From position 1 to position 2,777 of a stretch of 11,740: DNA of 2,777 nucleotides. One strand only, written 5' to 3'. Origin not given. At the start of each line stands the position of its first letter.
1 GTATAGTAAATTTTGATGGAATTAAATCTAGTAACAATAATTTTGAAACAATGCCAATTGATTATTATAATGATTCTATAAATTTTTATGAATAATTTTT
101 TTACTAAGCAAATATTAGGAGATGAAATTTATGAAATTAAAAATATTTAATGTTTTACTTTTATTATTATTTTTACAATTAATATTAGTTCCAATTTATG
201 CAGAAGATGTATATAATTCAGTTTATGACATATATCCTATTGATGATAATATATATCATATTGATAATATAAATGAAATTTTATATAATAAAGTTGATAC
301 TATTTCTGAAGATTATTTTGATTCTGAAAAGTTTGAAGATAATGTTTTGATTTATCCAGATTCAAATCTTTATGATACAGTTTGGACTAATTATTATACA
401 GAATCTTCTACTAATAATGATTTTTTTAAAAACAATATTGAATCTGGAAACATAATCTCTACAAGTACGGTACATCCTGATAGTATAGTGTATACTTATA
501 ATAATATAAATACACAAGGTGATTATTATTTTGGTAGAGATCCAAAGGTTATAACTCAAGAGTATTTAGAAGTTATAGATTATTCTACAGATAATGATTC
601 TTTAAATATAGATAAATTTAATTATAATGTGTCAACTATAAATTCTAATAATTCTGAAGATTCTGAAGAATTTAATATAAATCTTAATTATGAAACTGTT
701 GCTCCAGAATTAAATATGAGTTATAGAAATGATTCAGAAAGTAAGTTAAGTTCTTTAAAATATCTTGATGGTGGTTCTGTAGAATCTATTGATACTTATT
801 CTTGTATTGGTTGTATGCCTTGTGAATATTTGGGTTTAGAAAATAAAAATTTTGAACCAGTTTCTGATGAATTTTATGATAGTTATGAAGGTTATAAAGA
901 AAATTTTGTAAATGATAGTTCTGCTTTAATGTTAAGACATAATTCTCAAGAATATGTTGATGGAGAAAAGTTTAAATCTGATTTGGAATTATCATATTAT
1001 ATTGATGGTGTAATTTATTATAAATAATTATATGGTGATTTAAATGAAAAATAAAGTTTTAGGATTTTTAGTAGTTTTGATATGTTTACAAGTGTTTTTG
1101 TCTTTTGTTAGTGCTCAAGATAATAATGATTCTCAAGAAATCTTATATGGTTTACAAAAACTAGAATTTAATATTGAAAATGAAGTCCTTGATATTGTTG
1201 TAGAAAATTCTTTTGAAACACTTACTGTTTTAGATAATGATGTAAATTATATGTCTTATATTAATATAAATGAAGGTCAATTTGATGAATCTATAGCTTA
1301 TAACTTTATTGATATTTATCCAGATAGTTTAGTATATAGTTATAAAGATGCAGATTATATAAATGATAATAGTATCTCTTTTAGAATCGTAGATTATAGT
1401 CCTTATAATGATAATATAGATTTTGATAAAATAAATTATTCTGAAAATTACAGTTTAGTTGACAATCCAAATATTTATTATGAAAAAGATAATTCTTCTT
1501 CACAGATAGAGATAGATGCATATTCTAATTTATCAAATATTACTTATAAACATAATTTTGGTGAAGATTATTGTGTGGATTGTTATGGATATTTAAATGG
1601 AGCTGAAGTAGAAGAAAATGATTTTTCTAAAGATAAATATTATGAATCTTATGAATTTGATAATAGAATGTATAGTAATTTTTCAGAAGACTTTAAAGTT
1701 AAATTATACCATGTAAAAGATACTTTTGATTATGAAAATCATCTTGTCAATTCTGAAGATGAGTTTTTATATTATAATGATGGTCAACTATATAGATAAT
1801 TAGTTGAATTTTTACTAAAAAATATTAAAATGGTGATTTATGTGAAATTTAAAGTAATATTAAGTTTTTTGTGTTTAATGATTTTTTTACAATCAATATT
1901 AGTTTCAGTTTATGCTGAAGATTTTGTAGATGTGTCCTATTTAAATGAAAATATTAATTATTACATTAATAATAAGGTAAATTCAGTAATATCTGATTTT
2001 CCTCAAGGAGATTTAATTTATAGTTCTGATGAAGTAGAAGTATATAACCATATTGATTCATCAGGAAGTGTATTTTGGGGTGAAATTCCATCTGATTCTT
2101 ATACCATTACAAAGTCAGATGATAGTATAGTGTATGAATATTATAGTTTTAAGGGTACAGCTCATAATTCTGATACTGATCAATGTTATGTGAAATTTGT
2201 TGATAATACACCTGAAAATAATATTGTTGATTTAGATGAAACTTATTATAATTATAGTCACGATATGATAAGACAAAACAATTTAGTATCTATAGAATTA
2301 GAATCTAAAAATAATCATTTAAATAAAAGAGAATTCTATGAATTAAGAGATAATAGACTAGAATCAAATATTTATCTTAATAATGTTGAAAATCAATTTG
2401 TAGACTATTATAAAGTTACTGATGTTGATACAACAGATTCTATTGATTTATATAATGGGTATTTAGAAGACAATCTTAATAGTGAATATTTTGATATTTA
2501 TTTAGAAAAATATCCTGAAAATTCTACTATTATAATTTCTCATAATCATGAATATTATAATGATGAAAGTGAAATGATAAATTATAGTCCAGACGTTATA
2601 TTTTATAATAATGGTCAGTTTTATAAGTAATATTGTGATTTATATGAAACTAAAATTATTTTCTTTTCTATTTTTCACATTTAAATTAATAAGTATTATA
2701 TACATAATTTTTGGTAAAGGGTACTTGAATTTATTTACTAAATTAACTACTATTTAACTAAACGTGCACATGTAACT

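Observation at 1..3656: Tandem array of at least five paralogous secreted acidic proteins with no recognisable domain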

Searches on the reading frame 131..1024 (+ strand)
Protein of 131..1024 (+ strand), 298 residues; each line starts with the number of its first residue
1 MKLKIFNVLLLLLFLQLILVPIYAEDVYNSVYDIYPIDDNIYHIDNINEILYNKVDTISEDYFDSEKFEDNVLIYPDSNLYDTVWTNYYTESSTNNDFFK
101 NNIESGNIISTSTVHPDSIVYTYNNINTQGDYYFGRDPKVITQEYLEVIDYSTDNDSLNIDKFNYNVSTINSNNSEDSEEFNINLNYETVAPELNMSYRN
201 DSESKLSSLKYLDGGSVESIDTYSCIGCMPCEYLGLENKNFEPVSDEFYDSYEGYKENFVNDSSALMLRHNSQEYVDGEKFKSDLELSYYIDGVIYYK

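Call 10: search_protein_families(library=pfam, proteins=[window:131-1024:+], max_evalue=1)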
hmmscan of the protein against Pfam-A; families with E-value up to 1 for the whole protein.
window:131-1024:+ (298 aa): 3 families
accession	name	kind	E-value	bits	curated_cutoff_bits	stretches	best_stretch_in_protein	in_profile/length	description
PF12797.12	Fer4_2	-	0.088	13.3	24.5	1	220-232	5-17/22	4Fe-4S binding domain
PF11494.13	Ta0938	-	0.11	13.3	27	1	80-143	6-70/92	Ta0938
PF12837.12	Fer4_6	-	0.16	12.4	25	1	220-232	4-16/24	4Fe-4S binding domain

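Call 11: search_protein_families(library=ncbifam, proteins=[window:131-1024:+], max_evalue=1)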
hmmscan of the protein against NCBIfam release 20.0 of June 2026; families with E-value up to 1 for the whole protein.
window:131-1024:+ (298 aa): 0 families

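Call 14: find_homologous_proteins(query=A2, max_evalue=0.001)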
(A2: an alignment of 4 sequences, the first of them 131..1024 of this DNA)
Query A2 (4 sequences) (298 aa, profile of the alignment): 3 proteins with E <= 0.001 among 4117 candidates.
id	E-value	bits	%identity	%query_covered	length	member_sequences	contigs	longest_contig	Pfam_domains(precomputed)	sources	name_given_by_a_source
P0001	8.7e-101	355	88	100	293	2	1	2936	-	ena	-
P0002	1.1e-100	355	92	100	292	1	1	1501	-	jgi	-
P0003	1.9e-76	275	26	55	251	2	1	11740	-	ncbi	-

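Call 15: find_encoding_contigs(protein=P0003, flank=10000)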
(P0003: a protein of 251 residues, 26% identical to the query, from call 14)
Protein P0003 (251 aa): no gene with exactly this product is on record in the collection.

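Call 16: find_encoding_contigs(protein=P0001, flank=10000)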
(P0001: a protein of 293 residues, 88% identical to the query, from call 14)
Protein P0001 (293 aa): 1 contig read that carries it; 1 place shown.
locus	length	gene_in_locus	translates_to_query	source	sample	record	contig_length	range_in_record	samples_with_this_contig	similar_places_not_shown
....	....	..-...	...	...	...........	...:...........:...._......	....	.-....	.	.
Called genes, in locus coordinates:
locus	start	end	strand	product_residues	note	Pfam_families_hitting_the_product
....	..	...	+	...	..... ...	-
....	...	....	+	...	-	-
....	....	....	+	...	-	-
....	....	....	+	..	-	?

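Call 17: find_encoding_contigs(protein=P0002, flank=10000)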
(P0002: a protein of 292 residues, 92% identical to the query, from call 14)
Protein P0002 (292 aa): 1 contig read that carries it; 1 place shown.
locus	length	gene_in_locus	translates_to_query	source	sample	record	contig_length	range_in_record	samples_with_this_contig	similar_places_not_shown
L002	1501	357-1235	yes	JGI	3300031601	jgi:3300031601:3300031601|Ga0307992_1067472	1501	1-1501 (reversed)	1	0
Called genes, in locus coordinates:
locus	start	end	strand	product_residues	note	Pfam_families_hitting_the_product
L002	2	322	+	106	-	?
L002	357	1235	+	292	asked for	-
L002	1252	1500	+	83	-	?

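Call 19: list_cluster_members(proteins=[window:131-1024:+, window:1044-1796:+, window:1842-2627:+, window:2880-3653:+, window:5695-6375:-, window:7477-8259:-, window:3929-4513:+, window:1830-2627:+, window:122-1024:+])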
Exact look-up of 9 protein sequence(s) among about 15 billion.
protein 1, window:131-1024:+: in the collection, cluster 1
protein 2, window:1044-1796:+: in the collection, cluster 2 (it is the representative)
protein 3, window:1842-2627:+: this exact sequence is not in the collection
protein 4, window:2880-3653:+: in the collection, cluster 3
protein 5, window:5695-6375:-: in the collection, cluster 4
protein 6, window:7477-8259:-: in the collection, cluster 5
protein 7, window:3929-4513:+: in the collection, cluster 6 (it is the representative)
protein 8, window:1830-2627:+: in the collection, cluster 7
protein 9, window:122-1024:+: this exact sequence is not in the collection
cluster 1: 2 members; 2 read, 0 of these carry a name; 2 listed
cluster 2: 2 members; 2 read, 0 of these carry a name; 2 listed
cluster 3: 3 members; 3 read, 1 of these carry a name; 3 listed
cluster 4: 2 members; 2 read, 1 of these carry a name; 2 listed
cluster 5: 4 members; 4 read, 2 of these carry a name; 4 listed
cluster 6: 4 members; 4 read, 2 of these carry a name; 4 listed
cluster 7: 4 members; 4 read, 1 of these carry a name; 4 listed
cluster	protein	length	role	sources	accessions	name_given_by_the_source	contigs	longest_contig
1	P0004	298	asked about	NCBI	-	-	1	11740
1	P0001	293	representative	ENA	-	-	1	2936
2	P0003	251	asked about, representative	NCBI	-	-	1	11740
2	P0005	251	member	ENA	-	-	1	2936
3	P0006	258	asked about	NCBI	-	-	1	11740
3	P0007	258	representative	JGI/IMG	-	hypothetical protein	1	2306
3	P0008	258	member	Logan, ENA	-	-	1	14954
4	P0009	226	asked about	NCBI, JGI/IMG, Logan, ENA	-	-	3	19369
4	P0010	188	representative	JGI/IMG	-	uncharacterized protein (TIGR00266 family)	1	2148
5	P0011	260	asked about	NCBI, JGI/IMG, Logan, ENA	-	-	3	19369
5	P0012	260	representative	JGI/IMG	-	ABC-2 type transport system ATP-binding protein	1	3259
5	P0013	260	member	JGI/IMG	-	ABC-2 type transport system ATP-binding protein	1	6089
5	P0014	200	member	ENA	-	-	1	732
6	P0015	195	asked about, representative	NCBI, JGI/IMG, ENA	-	-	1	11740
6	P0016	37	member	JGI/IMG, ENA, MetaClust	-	\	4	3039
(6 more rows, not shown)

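Call 23: find_related_loci(query=window:131-1024:+, collection=genome_contigs, flank=10000)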
Query window:131-1024:+ (298 aa) in genome_contigs; peptide patterns used: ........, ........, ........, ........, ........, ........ (x = any residue, [..] = any of these).
58 stretches matched a pattern, but none encodes a relative of the query by tblastn (E <= 1e-3).

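Call 25: search_protein_representatives(alignment_id=A3)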
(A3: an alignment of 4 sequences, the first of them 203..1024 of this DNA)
Query: 4 sequences, 251 profile positions. Proteins with E-value up to 0.001 (for the whole library): 7; up to 1e-10: 6; up to 1e-30: 4. The best 7 are listed.
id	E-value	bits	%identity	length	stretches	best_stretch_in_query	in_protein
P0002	2.3e-88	312.6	-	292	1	8-250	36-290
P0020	6.6e-80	284.9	-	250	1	1-251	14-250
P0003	6.8e-68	245.5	-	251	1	2-251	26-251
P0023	6.0e-36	140.9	-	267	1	12-250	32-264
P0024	2.9e-30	122.3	-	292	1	5-251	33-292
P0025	1.3e-15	74.3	-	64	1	194-251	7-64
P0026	1.9e-06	44.3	-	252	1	6-243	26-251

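Call 28: find_encoding_contigs(protein=P0024, flank=10000)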
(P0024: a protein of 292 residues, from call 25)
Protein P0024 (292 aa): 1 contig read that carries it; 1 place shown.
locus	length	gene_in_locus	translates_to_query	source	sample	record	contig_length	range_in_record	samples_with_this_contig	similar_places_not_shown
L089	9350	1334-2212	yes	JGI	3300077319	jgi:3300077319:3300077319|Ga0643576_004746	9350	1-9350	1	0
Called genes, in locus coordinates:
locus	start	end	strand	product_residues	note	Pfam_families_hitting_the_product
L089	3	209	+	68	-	?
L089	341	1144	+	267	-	-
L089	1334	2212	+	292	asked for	-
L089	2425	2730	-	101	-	PF02001:DUF134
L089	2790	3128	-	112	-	PF02579:Nitro_FeMo-Co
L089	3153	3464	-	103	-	PF02579:Nitro_FeMo-Co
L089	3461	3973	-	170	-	-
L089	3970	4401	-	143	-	-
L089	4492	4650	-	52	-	PF17253:DUF5320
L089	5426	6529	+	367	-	PF00091:Tubulin, PF12327:FtsZ_C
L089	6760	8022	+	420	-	PF02661:Fic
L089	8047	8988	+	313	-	PF01916:DS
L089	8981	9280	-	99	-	-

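Call 29: find_encoding_contigs(protein=P0026, flank=10000)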
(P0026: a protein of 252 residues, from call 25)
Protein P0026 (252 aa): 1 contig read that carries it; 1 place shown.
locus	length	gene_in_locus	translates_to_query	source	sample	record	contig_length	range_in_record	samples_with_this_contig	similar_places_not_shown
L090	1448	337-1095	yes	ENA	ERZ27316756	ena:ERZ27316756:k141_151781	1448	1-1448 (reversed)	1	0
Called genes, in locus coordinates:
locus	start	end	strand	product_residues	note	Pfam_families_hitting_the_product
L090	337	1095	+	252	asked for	-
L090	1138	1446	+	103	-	?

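Call 30: find_encoding_contigs(protein=P0023, flank=10000)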
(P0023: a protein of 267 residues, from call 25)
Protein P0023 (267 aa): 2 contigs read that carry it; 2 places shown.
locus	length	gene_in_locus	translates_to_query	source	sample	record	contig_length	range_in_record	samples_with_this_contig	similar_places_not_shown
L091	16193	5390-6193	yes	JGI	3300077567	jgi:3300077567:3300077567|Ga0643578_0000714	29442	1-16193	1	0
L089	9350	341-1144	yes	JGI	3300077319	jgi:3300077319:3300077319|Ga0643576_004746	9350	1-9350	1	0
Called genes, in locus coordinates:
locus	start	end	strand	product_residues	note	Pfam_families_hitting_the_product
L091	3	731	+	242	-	?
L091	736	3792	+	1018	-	PF04313:HSDR_N, PF00270:DEAD, PF04851:ResIII, PF18766:SWI2_SNF2, PF22679:T1R_D3-like, PF12008:EcoR124_C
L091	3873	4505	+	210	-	-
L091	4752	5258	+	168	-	PF03891:DUF333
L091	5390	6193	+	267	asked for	-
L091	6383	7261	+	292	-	-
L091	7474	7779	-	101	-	PF02001:DUF134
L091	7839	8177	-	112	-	PF02579:Nitro_FeMo-Co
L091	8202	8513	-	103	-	PF02579:Nitro_FeMo-Co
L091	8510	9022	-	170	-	-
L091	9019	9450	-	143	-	-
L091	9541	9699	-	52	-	PF17253:DUF5320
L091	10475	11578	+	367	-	PF00091:Tubulin, PF12327:FtsZ_C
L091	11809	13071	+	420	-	PF02661:Fic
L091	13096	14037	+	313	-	PF01916:DS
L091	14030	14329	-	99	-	-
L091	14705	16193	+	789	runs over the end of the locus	PF00133:tRNA-synt_1, PF09334:tRNA-synt_1g, PF08264:Anticodon_1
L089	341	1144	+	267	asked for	-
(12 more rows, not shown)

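Call 42: search_protein_families(library=phrogs, proteins=[window:131-1024:+, L090:301-1092:+, P0023, P0024], max_evalue=0.1)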
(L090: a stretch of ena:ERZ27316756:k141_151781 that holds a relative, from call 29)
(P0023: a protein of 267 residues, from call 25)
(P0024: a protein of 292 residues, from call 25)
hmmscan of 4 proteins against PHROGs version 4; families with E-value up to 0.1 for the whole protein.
window:131-1024:+ (298 aa): 0 families

L090:301-1092:+ (264 aa): 0 families

P0023 (267 aa): 0 families

P0024 (292 aa): 0 families

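Call 72: find_related_loci(query=window:131-1024:+, collection=viral_contigs, flank=5000)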
Query window:131-1024:+ (298 aa) in viral_contigs; peptide patterns used: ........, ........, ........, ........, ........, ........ (x = any residue, [..] = any of these).
4 stretches matched a pattern, but none encodes a relative of the query by tblastn (E <= 1e-3).

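Call 81: search_protein_families(library=padloc, proteins=[window:131-1024:+], max_evalue=0.1)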
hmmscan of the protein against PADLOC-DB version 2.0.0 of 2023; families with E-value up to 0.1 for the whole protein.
window:131-1024:+ (298 aa): 0 families

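Call 82: search_protein_families(library=pfam, proteins=[L090:301-1092:+, P0023, P0024, L091:4737-5255:+, L091:3873-4502:+], max_evalue=0.1)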
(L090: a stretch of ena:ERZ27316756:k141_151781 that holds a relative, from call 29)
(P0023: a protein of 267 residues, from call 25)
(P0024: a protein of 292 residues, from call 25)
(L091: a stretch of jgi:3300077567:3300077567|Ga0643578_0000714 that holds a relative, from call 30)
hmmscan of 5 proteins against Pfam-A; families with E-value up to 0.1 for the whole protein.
L090:301-1092:+ (264 aa): 0 families

P0023 (267 aa): 0 families

P0024 (292 aa): 1 family
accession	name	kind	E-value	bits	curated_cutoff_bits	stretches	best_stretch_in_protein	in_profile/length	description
PF10992.13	Epiplasmin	-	0.088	13.3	30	0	95-147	16-66/83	Epiplasmin protein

L091:4737-5255:+ (173 aa): 2 families
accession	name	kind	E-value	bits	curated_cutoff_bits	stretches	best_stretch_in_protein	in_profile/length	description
PF03891.20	DUF333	-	9.2e-18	64.7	25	1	77-122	1-45/47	Domain of unknown function (DUF333)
PF12106.13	Colicin_E5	-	0.049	14.4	25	1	48-97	19-67/88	Colicin E5 ribonuclease domain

L091:3873-4502:+ (210 aa): 1 family
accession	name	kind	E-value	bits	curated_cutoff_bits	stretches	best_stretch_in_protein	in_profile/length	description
PF01694.28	Rhomboid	-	5.5e-05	23.8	22.6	1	46-204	3-142/143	Rhomboid domain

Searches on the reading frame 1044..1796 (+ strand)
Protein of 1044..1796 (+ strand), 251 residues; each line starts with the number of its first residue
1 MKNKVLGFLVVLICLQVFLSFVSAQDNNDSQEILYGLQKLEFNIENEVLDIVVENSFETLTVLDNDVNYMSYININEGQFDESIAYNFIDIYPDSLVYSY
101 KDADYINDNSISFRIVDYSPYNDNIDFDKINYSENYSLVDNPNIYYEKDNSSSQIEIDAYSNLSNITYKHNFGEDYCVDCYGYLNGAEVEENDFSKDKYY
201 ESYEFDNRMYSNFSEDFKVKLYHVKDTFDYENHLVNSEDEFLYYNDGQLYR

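Call 10: search_protein_families(library=pfam, proteins=[window:1044-1796:+], max_evalue=1)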
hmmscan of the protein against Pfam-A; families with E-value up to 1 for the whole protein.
window:1044-1796:+ (251 aa): 0 families

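Call 11: search_protein_families(library=ncbifam, proteins=[window:1044-1796:+], max_evalue=1)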
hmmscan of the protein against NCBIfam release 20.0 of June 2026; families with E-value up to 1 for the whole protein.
window:1044-1796:+ (251 aa): 0 families

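Call 42: search_protein_families(library=phrogs, proteins=[window:1044-1796:+], max_evalue=0.1)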
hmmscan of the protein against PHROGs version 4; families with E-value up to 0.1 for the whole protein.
window:1044-1796:+ (251 aa): 0 families

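Call 66: predict_structure(alignment_id=A8)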
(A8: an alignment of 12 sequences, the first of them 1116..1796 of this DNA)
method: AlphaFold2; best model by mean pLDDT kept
length: 227 residues; sequences in the alignment: 12
mean_pLDDT: 34.1   pTM: 0.27
mean pLDDT of the five models: 34.1, 33.9, 32.1, 31.9, 31.7
residues with pLDDT >= 90: 0; 70-90: 0; 50-70: 17; < 50: 210
segments of 3 or more residues with pLDDT < 50: 1-148, 151-200, 217-227
pLDDT, mean of each block of 10 residues (from residue 1): 27 21 23 26 22 23 38 40 38 39 35 28 29 29 43 45 31 25 32 44 55 52 41
secondary structure, 60 per line:
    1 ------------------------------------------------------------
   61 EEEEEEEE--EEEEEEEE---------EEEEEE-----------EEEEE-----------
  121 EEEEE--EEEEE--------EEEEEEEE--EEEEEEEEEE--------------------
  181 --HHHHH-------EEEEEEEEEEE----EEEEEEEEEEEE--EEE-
elements in order: E61-68 E71-78 E88-93 E105-109 E121-125 E128-132 E141-148 E151-160 H183-187 E195-205 E210-221 E224-226

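Call 81: search_protein_families(library=padloc, proteins=[window:1044-1796:+], max_evalue=0.1)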
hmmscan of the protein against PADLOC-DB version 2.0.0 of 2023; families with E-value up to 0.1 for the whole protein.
window:1044-1796:+ (251 aa): 0 families

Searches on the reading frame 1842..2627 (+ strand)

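Call 10: search_protein_families(library=pfam, proteins=[window:1842-2627:+], max_evalue=1)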
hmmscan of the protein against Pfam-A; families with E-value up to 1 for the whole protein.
window:1842-2627:+ (262 aa): 1 family
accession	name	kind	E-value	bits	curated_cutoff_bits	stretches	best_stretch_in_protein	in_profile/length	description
PF20955.3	Caud_bapl16_4th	-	0.25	12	27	1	13-52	22-61/72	Phage tail base-plate attachment protein C-terminal barrel domain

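Call 11: search_protein_families(library=ncbifam, proteins=[window:1842-2627:+], max_evalue=1)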
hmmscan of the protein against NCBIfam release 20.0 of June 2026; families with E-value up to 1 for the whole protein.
window:1842-2627:+ (262 aa): 1 family
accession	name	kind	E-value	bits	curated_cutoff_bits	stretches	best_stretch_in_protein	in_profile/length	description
NF002878.0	PRK03321.1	subfamily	0.018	13.8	374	1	116-149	167-200/352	histidinol-phosphate transaminase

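Call 42: search_protein_families(library=phrogs, proteins=[window:1842-2627:+], max_evalue=0.1)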
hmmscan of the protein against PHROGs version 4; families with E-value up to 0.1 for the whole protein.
window:1842-2627:+ (262 aa): 0 families

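Call 81: search_protein_families(library=padloc, proteins=[window:1842-2627:+], max_evalue=0.1)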
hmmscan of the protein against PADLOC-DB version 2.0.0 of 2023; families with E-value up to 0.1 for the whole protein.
window:1842-2627:+ (262 aa): 0 families
